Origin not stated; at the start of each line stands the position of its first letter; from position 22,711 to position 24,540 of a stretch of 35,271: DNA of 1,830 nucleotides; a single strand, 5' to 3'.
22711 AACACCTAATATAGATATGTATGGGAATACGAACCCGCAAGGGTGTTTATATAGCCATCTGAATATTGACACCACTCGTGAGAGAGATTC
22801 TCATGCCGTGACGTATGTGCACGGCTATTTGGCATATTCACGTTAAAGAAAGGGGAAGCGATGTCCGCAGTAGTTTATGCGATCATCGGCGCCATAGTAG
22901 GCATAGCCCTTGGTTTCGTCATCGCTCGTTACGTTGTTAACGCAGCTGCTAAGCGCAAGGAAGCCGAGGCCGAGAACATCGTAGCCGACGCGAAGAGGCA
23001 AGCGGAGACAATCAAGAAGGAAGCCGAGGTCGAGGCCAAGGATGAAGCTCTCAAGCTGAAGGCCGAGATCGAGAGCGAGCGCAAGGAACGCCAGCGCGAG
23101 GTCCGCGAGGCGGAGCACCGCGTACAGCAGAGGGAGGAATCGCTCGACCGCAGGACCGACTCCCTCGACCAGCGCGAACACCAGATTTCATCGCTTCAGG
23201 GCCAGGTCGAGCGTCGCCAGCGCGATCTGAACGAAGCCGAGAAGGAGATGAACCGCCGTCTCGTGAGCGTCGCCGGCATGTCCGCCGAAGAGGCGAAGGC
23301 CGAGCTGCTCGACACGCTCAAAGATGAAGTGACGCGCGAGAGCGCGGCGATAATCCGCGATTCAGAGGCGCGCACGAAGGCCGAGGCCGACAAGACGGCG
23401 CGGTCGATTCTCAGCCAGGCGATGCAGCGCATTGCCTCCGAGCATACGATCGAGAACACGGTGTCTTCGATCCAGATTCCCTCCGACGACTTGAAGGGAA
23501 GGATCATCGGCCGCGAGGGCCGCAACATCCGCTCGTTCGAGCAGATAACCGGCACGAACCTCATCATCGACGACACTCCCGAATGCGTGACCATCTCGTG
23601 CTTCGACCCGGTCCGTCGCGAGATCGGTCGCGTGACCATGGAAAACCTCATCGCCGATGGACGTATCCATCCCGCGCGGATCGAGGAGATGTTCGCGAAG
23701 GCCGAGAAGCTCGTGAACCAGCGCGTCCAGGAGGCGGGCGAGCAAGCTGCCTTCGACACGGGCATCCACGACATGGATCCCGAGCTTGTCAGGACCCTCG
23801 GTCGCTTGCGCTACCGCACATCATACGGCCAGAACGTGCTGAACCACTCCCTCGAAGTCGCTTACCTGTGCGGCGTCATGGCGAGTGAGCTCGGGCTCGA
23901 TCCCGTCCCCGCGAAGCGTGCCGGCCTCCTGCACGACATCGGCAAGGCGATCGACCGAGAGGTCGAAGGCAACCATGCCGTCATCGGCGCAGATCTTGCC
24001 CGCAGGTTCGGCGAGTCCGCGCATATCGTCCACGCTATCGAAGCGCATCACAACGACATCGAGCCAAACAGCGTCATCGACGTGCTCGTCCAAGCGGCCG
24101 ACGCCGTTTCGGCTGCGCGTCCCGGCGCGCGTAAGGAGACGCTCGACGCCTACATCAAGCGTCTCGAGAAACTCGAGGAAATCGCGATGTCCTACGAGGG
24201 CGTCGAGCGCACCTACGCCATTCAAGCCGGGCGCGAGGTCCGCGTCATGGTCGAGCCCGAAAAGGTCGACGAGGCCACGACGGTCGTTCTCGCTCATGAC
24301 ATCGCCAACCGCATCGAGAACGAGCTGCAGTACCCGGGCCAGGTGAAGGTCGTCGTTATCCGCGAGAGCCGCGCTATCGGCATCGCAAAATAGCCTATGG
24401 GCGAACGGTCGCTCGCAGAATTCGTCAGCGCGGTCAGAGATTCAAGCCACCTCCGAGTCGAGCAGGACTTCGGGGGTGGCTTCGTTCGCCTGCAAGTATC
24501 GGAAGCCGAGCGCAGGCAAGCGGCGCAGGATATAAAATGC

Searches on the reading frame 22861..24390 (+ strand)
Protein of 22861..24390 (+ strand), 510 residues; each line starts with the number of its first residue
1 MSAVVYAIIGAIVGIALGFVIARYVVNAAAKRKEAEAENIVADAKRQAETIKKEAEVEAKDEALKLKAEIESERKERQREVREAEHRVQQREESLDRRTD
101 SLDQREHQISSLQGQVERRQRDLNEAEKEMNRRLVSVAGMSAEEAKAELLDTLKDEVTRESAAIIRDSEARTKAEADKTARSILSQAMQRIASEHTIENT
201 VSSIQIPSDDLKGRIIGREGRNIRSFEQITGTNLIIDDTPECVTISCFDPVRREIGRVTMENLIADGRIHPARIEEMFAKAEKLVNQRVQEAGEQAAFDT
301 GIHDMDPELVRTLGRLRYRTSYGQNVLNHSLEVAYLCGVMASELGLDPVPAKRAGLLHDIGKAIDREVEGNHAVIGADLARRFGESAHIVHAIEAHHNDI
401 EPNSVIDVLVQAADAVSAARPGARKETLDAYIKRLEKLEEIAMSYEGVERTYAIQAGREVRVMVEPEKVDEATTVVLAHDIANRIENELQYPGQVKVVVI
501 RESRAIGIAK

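Call 3: search_protein_families(library=pfam, proteins=[window:22861-24390:+], max_evalue=1)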
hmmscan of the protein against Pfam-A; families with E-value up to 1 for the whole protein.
window:22861-24390:+ (510 aa): 11 families
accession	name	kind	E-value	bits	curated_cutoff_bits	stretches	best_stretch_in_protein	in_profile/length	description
PF12072.13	RNase_Y_N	-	3.3e-50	170.7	32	1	4-195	3-201/201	RNase Y N-terminal region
PF01966.28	HD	-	2.3e-18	67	22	1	326-418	1-115/116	HD domain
PF00013.35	KH_1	-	8.1e-08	32.4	21.5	1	203-250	3-54/66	KH domain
PF08668.18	HDOD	-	9.5e-06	25.7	22.9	1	325-364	94-134/196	HDOD domain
PF13083.13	KH_KhpA-B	-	0.0034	17.7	32.1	1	180-230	8-58/73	KhpA/KhpB, KH domain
PF19745.5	FUT8_N_cat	-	0.0048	16.1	27.6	1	15-209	16-205/499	Alpha-(1,6)-fucosyltransferase N- and catalytic domains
PF06295.17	ZapG-like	-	0.015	15.7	33.5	1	7-54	1-46/123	Z-ring associated protein G-like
PF02244.21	Propep_M14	-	0.062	13.9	22.1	1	455-486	31-62/73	Carboxypeptidase activation peptide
PF02684.21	LpxB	-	0.067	12.5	22.6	1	17-94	292-365/374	Lipid-A-disaccharide synthetase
PF09335.16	VTT_dom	-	0.094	13.6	33.9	1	3-34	19-50/123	VTT domain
PF14023.12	Bestrophin-like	-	0.98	9.4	32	1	5-126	29-144/232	Bestrophin-like domain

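Call 4: search_protein_families(library=ncbifam, proteins=[window:22861-24390:+], max_evalue=1)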
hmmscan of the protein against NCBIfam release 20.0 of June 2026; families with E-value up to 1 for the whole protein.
window:22861-24390:+ (510 aa): 22 families
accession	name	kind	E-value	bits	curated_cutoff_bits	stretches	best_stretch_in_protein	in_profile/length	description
TIGR03319.1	RNase_Y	equivalog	4.8e-212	705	454.35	1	5-510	2-514/514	ribonuclease Y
NF009344.0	PRK12705.1-1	equivalog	6.2e-170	566.5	831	1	29-510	93-572/572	hypothetical protein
NF009345.0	PRK12705.1-2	equivalog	6.6e-168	559.4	904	1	4-509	3-508/509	hypothetical protein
NF000997.0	PRK00106.1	equivalog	7.4e-168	559.4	937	1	31-510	49-535/535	ribonuclease Y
NF009347.0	PRK12705.1-4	equivalog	8.1e-91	305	579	1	89-504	50-464/473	hypothetical protein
NF009346.0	PRK12705.1-3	equivalog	2.2e-28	99.3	545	1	243-443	217-416/493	hypothetical protein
TIGR00277.1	HDIG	domain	4.6e-22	77.7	27.6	1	322-399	1-84/84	HDIG domain-containing metalloprotein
TIGR00295.1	TIGR00295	hypoth_equivalog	1.4e-05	24.9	172.35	1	323-397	11-88/164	TIGR00295 family protein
NF005519.0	PRK07152.1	equivalog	1.8e-05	23.8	315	1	325-367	196-238/361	nicotinate-nucleotide adenylyltransferase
TIGR00488.1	TIGR00488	equivalog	4.3e-05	23.4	70.15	1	326-364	9-47/173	bis(5'-nucleosyl)-tetraphosphatase (symmetrical) YqeK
NF010328.0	PRK13763.1-3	equivalog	0.00015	21.6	194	1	211-271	119-175/197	putative RNA-processing protein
NF010326.0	PRK13763.1-1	equivalog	0.00039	20.1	247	1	210-285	96-167/186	putative RNA-processing protein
TIGR03665.1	arCOG04150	hypoth_equivalog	0.00087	19.1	114.2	1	210-244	98-130/173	arCOG04150 universal archaeal KH domain protein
NF033930.1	pneumo_PspA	exception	0.0014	17.4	850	1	34-192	146-300/659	pneumococcal surface protein A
NF008672.1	PRK11677.1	equivalog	0.0015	18.5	150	1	5-54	4-51/133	Z-ring associated protein ZapG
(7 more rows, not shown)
